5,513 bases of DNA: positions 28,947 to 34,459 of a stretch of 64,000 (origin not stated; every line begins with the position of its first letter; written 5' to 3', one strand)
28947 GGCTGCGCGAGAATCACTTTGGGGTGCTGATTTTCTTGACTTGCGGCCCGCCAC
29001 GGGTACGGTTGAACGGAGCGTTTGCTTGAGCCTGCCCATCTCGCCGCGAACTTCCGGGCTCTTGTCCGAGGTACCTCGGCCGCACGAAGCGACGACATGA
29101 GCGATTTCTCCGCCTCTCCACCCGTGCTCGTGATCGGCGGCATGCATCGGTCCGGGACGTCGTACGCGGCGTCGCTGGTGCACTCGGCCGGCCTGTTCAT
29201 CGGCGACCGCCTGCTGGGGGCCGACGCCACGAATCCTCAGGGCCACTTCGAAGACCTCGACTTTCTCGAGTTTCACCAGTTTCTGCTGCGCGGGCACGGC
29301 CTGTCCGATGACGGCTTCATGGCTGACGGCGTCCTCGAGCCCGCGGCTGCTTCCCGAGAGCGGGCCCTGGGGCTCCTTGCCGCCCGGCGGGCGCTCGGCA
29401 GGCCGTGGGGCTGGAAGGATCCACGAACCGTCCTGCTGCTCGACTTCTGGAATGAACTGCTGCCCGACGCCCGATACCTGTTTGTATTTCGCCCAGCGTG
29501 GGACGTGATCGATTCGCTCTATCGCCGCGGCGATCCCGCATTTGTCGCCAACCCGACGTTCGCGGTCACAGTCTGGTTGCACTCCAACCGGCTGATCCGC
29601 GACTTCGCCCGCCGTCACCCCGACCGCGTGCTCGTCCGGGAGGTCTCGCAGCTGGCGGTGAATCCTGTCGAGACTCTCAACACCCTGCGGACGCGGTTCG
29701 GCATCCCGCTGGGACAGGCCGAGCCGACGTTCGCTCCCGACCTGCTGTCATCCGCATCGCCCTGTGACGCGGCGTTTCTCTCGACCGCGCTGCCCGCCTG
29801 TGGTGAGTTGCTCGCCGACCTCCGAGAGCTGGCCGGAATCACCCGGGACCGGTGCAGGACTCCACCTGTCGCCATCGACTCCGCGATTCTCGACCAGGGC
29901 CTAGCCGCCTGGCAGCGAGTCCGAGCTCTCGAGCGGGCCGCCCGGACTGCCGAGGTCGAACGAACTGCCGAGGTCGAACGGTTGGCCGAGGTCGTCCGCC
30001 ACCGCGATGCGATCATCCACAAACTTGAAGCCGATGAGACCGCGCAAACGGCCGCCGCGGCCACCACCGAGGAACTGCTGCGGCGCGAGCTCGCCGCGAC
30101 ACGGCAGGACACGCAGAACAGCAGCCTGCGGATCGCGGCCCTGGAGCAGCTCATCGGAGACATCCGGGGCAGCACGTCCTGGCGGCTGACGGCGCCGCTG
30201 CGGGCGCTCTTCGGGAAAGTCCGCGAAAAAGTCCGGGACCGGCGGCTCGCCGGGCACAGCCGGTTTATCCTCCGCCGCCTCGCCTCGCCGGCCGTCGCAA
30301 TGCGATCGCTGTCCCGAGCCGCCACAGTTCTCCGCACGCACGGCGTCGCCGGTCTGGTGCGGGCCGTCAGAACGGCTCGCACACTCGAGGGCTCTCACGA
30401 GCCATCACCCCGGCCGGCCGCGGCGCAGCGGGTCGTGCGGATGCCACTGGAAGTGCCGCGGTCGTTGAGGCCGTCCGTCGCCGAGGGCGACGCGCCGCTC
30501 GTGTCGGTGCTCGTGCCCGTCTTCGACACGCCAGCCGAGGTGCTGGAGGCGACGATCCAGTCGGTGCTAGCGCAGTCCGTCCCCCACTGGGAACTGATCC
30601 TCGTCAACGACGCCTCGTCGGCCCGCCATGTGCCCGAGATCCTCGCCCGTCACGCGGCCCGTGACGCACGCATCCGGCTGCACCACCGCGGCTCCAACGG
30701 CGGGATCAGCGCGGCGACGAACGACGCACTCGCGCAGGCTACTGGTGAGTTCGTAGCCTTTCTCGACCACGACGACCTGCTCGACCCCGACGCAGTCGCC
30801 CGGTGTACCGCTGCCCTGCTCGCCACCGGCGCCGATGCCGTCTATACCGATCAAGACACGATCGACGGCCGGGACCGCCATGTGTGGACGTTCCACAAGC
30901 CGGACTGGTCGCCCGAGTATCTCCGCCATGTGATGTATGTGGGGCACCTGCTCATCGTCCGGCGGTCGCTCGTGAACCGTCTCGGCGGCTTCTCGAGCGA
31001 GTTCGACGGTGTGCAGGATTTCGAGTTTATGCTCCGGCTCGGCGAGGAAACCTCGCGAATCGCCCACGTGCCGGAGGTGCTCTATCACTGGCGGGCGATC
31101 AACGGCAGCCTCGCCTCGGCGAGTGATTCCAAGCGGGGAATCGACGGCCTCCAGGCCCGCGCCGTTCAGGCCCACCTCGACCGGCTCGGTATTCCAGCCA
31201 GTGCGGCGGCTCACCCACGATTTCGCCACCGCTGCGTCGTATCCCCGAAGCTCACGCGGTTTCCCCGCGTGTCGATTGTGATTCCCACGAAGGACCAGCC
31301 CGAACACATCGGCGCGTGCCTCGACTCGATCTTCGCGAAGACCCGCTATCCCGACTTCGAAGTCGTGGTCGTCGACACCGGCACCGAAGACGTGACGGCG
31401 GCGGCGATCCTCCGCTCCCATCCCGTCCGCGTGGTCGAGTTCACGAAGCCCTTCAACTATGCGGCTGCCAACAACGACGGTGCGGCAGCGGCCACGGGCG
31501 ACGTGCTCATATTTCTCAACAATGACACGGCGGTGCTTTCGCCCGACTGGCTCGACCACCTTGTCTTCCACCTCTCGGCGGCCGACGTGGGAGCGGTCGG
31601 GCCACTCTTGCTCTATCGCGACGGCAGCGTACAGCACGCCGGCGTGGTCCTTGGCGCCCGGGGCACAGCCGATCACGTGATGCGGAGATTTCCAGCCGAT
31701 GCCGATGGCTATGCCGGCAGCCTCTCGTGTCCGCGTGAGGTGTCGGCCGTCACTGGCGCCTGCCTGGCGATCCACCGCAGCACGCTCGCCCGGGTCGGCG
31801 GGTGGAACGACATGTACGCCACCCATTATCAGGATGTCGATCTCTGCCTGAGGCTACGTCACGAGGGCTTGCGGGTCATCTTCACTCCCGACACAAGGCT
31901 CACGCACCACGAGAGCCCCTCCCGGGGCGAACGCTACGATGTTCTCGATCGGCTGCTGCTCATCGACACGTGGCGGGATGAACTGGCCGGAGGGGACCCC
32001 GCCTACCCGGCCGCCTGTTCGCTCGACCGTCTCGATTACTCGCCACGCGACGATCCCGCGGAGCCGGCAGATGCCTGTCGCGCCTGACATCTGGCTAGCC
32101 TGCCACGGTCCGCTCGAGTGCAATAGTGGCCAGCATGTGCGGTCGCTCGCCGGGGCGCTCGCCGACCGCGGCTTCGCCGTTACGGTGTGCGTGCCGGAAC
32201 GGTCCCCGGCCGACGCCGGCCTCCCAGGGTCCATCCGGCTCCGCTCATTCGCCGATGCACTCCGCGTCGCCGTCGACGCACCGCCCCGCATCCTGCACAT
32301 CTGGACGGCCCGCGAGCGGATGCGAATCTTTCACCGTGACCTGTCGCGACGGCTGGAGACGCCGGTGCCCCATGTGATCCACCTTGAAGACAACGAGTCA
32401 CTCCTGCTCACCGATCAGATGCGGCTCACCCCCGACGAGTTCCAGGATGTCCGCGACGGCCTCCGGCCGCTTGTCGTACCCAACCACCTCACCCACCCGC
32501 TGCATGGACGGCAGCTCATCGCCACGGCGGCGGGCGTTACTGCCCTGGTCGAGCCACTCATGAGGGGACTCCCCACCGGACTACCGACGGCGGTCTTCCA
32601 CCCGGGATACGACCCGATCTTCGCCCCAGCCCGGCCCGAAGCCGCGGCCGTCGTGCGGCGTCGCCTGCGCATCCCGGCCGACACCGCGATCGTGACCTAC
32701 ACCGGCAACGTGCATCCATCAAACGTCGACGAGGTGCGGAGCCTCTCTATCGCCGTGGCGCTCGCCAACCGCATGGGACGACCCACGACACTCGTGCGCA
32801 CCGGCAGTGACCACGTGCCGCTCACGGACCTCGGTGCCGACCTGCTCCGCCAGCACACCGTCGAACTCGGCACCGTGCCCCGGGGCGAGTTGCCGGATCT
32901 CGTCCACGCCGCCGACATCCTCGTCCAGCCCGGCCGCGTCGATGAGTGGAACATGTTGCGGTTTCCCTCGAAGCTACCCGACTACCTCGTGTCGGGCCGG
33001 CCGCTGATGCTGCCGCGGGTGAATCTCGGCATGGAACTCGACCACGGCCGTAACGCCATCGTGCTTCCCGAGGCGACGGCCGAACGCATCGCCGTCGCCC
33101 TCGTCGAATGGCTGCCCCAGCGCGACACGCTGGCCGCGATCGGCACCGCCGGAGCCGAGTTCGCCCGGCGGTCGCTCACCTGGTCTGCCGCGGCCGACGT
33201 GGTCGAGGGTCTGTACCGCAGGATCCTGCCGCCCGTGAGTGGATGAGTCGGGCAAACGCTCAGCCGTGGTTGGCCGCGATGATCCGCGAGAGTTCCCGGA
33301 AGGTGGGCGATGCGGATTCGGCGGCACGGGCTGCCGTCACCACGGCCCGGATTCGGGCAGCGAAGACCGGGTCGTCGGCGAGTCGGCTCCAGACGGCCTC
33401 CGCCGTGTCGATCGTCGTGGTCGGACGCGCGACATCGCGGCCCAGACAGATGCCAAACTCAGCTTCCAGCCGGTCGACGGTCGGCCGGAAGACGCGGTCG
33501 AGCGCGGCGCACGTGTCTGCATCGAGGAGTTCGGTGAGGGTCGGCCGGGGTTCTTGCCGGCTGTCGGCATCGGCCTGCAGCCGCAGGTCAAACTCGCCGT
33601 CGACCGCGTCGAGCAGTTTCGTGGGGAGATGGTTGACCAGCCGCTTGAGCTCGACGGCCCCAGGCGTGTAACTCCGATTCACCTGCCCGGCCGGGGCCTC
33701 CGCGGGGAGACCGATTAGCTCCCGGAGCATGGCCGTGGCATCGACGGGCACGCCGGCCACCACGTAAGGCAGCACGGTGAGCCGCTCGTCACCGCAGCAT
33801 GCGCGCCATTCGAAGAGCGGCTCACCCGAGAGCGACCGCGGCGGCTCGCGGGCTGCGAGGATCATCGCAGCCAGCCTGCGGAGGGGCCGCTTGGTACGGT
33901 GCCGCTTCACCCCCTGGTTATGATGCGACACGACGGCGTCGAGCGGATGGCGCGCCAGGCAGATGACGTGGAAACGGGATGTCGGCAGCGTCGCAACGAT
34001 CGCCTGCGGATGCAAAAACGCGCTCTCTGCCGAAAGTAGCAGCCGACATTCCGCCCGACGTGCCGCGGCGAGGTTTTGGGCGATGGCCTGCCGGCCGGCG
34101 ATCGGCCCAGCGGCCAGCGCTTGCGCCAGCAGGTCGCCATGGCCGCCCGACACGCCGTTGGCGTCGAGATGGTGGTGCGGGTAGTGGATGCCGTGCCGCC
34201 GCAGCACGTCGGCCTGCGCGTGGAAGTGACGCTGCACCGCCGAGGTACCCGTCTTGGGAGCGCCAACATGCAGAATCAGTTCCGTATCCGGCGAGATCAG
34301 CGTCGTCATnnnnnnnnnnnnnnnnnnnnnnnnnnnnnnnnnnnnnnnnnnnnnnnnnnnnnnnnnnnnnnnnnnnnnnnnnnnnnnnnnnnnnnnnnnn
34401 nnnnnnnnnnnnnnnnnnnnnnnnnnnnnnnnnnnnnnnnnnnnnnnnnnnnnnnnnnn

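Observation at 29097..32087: One polypeptide combines a sulfotransferase, a coiled coil and two GT2 domains: a possible terminator-ruler-polymerase with sulfate as the cap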

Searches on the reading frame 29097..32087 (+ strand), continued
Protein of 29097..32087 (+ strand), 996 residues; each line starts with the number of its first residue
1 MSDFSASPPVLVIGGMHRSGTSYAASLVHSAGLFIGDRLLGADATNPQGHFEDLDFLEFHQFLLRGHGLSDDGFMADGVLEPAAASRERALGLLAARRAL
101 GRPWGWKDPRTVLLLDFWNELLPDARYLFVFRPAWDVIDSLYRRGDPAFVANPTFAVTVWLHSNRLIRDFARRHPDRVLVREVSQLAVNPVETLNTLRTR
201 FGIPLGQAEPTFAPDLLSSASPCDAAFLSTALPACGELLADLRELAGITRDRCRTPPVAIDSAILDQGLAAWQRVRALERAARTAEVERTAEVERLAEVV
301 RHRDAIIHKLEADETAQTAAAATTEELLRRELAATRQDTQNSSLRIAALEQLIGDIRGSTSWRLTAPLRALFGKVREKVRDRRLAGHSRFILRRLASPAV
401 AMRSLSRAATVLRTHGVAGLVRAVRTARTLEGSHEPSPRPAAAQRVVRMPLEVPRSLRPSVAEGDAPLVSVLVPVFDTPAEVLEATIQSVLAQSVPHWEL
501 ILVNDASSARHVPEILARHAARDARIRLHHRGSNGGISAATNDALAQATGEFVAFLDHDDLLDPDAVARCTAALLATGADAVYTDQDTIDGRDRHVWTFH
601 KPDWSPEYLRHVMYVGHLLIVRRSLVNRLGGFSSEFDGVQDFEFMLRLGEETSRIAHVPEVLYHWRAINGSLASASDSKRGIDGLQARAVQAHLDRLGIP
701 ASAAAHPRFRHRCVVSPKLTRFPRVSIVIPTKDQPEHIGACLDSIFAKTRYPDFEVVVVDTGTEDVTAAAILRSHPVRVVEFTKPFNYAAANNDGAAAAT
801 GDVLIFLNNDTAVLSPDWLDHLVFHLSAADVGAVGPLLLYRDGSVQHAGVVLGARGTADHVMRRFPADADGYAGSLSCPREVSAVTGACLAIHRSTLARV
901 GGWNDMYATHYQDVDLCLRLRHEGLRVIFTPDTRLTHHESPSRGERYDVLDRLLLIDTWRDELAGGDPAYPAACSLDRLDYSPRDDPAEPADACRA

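Call 64: search_protein_families(library=pfam, proteins=[P0092, P0110, P0107, P0050, P0044, P0060, P0047], max_evalue=0.0001)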
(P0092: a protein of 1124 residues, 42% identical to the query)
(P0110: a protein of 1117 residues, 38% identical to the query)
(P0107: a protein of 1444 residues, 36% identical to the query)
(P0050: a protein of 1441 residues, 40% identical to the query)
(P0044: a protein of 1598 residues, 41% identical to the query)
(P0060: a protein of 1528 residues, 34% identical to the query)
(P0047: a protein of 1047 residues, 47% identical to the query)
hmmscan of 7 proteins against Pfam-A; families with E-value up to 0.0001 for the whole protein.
P0092 (1124 aa): 6 families
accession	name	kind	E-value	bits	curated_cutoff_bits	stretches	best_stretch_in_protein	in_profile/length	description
PF00535.33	Glycos_transf_2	-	1.9e-43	148.7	23.3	2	596-756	1-167/168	Glycosyl transferase family 2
PF13641.12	Glyco_tranf_2_3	-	1.6e-21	77.9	27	1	849-1078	1-219/230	Glycosyltransferase like family 2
PF13632.12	Glyco_trans_2_3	-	5.3e-10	39.9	27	1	1016-1091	70-136/198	Glycosyl transferase family group 2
PF10111.15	Glyco_tranf_2_2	-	8.3e-08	32.5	27.3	0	596-698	1-104/276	Glycosyltransferase like family 2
PF08241.18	Methyltransf_11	-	3.3e-07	31.3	21.2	1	101-153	44-93/95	Methyltransferase domain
PF13649.12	Methyltransf_25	-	5e-05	24.3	27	0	100-150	47-96/97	Methyltransferase domain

P0110 (1117 aa): 7 families
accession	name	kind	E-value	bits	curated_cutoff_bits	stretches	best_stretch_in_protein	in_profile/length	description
PF00535.33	Glycos_transf_2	-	3.3e-42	144.7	23.3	2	593-750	1-164/168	Glycosyl transferase family 2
PF13641.12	Glyco_tranf_2_3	-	4.6e-19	69.8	27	2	846-1080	1-216/230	Glycosyltransferase like family 2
PF13632.12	Glyco_trans_2_3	-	8.4e-11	42.5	27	0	675-785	1-119/198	Glycosyl transferase family group 2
PF10111.15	Glyco_tranf_2_2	-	6.5e-08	32.8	27.3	0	874-1053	17-202/276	Glycosyltransferase like family 2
PF08241.18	Methyltransf_11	-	9e-08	33.1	21.2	1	102-154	44-93/95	Methyltransferase domain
PF13649.12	Methyltransf_25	-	1e-05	26.5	27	0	104-151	50-96/97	Methyltransferase domain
PF13489.12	Methyltransf_23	-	9.5e-05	22.6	27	0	44-133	2-95/164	Methyltransferase domain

P0107 (1444 aa): 8 families
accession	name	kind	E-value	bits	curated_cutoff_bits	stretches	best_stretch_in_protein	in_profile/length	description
PF00535.33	Glycos_transf_2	-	4.9e-47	160.4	23.3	2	911-1061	1-157/168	Glycosyl transferase family 2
PF13641.12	Glyco_tranf_2_3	-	8.7e-21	75.4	27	2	1168-1388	3-214/230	Glycosyltransferase like family 2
PF10111.15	Glyco_tranf_2_2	-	1.6e-14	54.5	27.3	0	911-1036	1-132/276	Glycosyltransferase like family 2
PF08242.18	Methyltransf_12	-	1e-08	36.2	30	1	88-186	1-98/98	Methyltransferase domain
PF13632.12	Glyco_trans_2_3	-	1.6e-07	31.8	27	1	1292-1395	31-131/198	Glycosyl transferase family group 2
PF13489.12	Methyltransf_23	-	2.1e-07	31.3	27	1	81-240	20-159/164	Methyltransferase domain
PF08241.18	Methyltransf_11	-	3.7e-06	27.9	21.2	1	88-188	1-95/95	Methyltransferase domain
PF13649.12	Methyltransf_25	-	4.9e-06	27.6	27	1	87-184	1-97/97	Methyltransferase domain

P0050 (1441 aa): 10 families
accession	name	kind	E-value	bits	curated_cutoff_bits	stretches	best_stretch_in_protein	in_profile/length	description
PF00535.33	Glycos_transf_2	-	1.3e-45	155.8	23.3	2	654-813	1-166/168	Glycosyl transferase family 2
PF13641.12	Glyco_tranf_2_3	-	8.4e-21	75.5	27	1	909-1130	1-213/230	Glycosyltransferase like family 2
PF08241.18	Methyltransf_11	-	2.1e-13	51.2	21.2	1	1271-1355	1-90/95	Methyltransferase domain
PF13469.12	Sulfotransfer_3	-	1.5e-11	45.4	27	1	21-221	1-216/216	Sulfotransferase family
PF13489.12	Methyltransf_23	-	3.9e-11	43.4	27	1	1258-1399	13-156/164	Methyltransferase domain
PF13649.12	Methyltransf_25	-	2e-09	38.5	27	1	1270-1353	1-94/97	Methyltransferase domain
PF07021.18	MetW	-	6.4e-09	36.1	21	1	1268-1365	15-114/193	Methionine biosynthesis protein MetW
PF13847.12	Methyltransf_31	-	2e-08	34.5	27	1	1268-1364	5-113/145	Methyltransferase domain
PF10111.15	Glyco_tranf_2_2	-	1e-07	32.2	27.3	0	912-1114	1-202/276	Glycosyltransferase like family 2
PF08242.18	Methyltransf_12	-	6.9e-06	27.2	30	1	1271-1353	1-93/98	Methyltransferase domain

P0044 (1598 aa): 10 families
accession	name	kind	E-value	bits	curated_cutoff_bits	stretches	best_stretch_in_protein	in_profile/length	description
PF00535.33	Glycos_transf_2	-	3.8e-69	232.4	23.3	3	670-829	1-167/168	Glycosyl transferase family 2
PF13641.12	Glyco_tranf_2_3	-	6e-33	115.2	27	2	926-1155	1-216/230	Glycosyltransferase like family 2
PF00534.26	Glycos_transf_1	-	7.5e-29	100.9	26.4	1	1409-1570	9-170/172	Glycosyl transferases group 1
PF10111.15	Glyco_tranf_2_2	-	9.2e-28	97.9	27.3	3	268-368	1-106/276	Glycosyltransferase like family 2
PF13692.12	Glyco_trans_1_4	-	2.7e-26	93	27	1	1416-1558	2-142/142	Glycosyl transferases group 1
PF13632.12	Glyco_trans_2_3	-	3.5e-12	47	27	0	347-462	2-127/198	Glycosyl transferase family group 2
PF13469.12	Sulfotransfer_3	-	3e-07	31.3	27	1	3-178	1-188/216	Sulfotransferase family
PF20706.3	GT4-conflict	-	3.1e-06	26.9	26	1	1412-1534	194-323/385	Family 4 Glycosyltransferase in conflict systems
PF02709.20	Glyco_transf_7C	-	6.2e-05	23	23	0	409-452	22-67/78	N-terminal domain of galactosyltransferase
PF13712.12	Glyco_tranf_2_5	-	7e-05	23.1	27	0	959-1141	3-178/210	Glycosyltransferase like family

P0060 (1528 aa): 7 families
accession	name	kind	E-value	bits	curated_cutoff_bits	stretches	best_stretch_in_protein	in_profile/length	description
PF00535.33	Glycos_transf_2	-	1e-51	175.7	23.3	2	994-1103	1-108/168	Glycosyl transferase family 2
PF13641.12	Glyco_tranf_2_3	-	2.6e-21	77.1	27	1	1249-1471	3-216/230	Glycosyltransferase like family 2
PF13469.12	Sulfotransfer_3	-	1.6e-17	65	27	1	342-480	106-212/216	Sulfotransferase family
PF10111.15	Glyco_tranf_2_2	-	8.9e-14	52.1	27.3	0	1010-1180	18-206/276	Glycosyltransferase like family 2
PF00685.33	Sulfotransfer_1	-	3.4e-07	30.4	22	0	374-483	88-184/255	Sulfotransferase domain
PF13632.12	Glyco_trans_2_3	-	2.7e-05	24.5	27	0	1405-1471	64-126/198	Glycosyl transferase family group 2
PF22059.2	GumK_N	-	4.9e-05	23.8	27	0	363-407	121-165/171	Glucuronosyltransferase GumK, N-terminal domain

P0047 (1047 aa): 4 families
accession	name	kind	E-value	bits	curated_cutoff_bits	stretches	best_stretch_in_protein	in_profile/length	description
PF00535.33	Glycos_transf_2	-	9.6e-19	68.4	23.3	1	51-187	1-132/168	Glycosyl transferase family 2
PF13469.12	Sulfotransfer_3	-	1.6e-07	32.3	27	1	595-791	1-214/216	Sulfotransferase family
PF13641.12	Glyco_tranf_2_3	-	1.9e-07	31.8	27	1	48-155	2-111/230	Glycosyltransferase like family 2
PF10111.15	Glyco_tranf_2_2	-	5.1e-07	29.9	27.3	1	117-252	68-219/276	Glycosyltransferase like family 2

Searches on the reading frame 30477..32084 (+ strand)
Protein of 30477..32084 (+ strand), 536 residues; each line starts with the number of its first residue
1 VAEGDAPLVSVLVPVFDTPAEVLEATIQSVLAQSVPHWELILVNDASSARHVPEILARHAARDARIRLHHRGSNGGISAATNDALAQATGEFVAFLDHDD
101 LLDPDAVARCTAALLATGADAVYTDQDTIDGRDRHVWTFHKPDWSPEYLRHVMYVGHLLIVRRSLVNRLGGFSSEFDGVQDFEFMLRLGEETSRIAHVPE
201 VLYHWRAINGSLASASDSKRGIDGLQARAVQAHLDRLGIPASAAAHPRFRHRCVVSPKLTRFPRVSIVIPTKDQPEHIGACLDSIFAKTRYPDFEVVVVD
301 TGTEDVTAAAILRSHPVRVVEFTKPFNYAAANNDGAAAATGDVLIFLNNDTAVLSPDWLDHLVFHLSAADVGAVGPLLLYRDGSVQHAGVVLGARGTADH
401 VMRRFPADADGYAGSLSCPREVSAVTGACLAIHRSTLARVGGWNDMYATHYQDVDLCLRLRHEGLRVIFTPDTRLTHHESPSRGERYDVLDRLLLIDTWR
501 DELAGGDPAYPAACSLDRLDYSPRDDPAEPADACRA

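Call 10: search_solved_structures(query=window:30477-32084:+, max_evalue=0.001)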
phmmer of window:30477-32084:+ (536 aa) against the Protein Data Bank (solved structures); distinct sequences matched with E-value up to 0.001: 17.
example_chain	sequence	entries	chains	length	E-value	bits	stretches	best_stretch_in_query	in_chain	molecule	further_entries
2z87_A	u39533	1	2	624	7.1e-21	78.1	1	6-239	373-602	Chondroitin synthase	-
2z86_A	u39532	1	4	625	7.2e-21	78.1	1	6-239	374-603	Chondroitin synthase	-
3bcv_A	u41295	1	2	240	4.4e-14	55.7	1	7-125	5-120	Putative glycosyltransferase protein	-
9jma_A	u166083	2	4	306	5.4e-13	52.1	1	8-218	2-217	GalNAc(5)-diNAcBac-PP-undecaprenol beta-1,3-glucosyltransferase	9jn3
5hea_A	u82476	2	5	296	3.4e-12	49.4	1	6-128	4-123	Putative glycosyltransferase (GalT1)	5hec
8vh7_A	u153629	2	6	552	1.3e-10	44.2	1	6-119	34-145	Heparosan synthase B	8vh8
8viw_A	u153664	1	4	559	1.3e-10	44.2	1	6-119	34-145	Heparosan synthase B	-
6yv7_B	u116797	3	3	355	1.8e-08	37.2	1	254-375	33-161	Glycosyl transferase, family 2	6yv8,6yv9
6yv7_A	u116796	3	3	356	1.8e-08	37.2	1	254-375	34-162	Glycosyl transferase, family 2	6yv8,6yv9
6p61_A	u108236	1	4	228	6.2e-07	32.1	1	6-130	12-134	Glycosyltransferase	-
5tze_C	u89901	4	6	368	3.7e-06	29.5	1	10-205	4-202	Glycosyl transferase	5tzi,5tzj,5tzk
5tz8_A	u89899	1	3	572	9e-06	28.2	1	10-205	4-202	Glycosyl transferase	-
6h1j_A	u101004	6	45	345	1.8e-05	27.3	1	3-107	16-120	Probable ss-1,3-N-acetylglucosaminyltransferase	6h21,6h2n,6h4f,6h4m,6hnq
8bz4_A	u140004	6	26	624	5.5e-05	25.7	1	9-109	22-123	Glycosyltransferase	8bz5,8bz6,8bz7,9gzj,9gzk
8bz8_A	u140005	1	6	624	5.5e-05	25.7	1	9-109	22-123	Glycosyltransferase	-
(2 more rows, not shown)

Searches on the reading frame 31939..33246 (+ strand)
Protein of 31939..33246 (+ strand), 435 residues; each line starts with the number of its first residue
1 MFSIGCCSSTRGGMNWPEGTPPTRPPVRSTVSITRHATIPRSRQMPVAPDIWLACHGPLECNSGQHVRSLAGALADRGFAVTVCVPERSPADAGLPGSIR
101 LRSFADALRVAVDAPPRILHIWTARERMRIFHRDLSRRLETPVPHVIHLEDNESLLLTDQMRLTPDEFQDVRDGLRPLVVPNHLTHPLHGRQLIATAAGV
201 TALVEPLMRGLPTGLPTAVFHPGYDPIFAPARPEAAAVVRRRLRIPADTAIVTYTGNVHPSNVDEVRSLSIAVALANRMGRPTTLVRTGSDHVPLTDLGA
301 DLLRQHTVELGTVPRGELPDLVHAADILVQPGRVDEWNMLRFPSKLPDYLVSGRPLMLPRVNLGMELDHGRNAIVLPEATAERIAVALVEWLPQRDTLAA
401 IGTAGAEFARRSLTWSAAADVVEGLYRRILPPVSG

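Call 7: search_protein_families(library=pfam, proteins=[window:31939-33246:+], max_evalue=0.001)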
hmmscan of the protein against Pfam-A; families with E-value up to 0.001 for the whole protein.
window:31939-33246:+ (435 aa): 2 families
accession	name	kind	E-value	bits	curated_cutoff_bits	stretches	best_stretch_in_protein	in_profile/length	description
PF13692.12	Glyco_trans_1_4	-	2e-06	28.5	27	1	251-392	3-140/142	Glycosyl transferases group 1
PF13439.12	Glyco_transf_4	-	5.2e-05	23.8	28.5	1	64-154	5-83/170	Glycosyltransferase Family 4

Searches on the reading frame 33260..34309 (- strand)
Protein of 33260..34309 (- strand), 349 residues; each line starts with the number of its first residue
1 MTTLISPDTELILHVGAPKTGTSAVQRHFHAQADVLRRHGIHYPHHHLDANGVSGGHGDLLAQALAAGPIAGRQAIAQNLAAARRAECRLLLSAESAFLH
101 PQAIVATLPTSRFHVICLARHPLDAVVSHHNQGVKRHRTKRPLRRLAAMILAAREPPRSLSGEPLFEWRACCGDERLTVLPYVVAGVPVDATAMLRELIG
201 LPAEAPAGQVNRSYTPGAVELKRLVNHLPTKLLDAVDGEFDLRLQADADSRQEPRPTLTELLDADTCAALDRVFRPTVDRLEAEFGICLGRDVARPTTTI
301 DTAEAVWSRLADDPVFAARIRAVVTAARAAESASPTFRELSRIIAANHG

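Call 8: search_protein_families(library=pfam, proteins=[window:33260-34309:-], max_evalue=0.001)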
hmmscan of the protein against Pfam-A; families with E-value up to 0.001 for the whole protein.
window:33260-34309:- (349 aa): 0 families

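Call 32: search_solved_structures(query=window:33260-34309:-, max_evalue=10)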
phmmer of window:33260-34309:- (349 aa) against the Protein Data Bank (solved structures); distinct sequences matched with E-value up to 10: 0.

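Call 33: search_protein_families(library=pfam, proteins=[window:33260-34309:-], max_evalue=1)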
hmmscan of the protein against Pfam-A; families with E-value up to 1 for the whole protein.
window:33260-34309:- (349 aa): 2 families
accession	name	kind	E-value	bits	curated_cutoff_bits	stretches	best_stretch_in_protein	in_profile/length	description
PF00685.33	Sulfotransfer_1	-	0.0038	17.1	22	1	12-139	4-117/255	Sulfotransferase domain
PF13469.12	Sulfotransfer_3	-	0.0066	17.2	27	1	15-132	5-144/216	Sulfotransferase family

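Call 62: find_homologous_proteins(query=window:33260-34306:-, max_evalue=0.001)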
Query window:33260-34306:- (348 aa): 23 proteins with E <= 0.001 among 8000 candidates.
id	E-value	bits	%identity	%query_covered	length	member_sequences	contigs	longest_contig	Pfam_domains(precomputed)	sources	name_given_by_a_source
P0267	9.0e-225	763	100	100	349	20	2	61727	-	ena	-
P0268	8.0e-134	464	67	99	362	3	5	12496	-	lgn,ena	-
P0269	2.1e-115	403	60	91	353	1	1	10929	-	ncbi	-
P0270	7.6e-109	382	58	97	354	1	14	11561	-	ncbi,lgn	ncbi:MAG: hypothetical protein ACKOC8_07005 [Pirellulales bacterium]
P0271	5.1e-96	340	50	99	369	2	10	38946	-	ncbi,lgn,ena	-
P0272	1.9e-94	334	54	98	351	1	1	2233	-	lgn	-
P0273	3.2e-93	330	54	98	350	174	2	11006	-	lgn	-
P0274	1.8e-90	321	52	89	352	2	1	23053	-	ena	-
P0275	4.3e-90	320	50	99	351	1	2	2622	-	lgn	-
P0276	7.2e-90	319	51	92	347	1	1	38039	-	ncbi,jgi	jgi:hypothetical protein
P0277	5.4e-89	317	50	88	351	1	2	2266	-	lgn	-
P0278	5.0e-88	313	51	86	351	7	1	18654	-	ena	-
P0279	2.5e-87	311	50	98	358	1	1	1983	-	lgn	-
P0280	4.0e-87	310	51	89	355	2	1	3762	-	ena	-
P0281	2.4e-80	288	46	99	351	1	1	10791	-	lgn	-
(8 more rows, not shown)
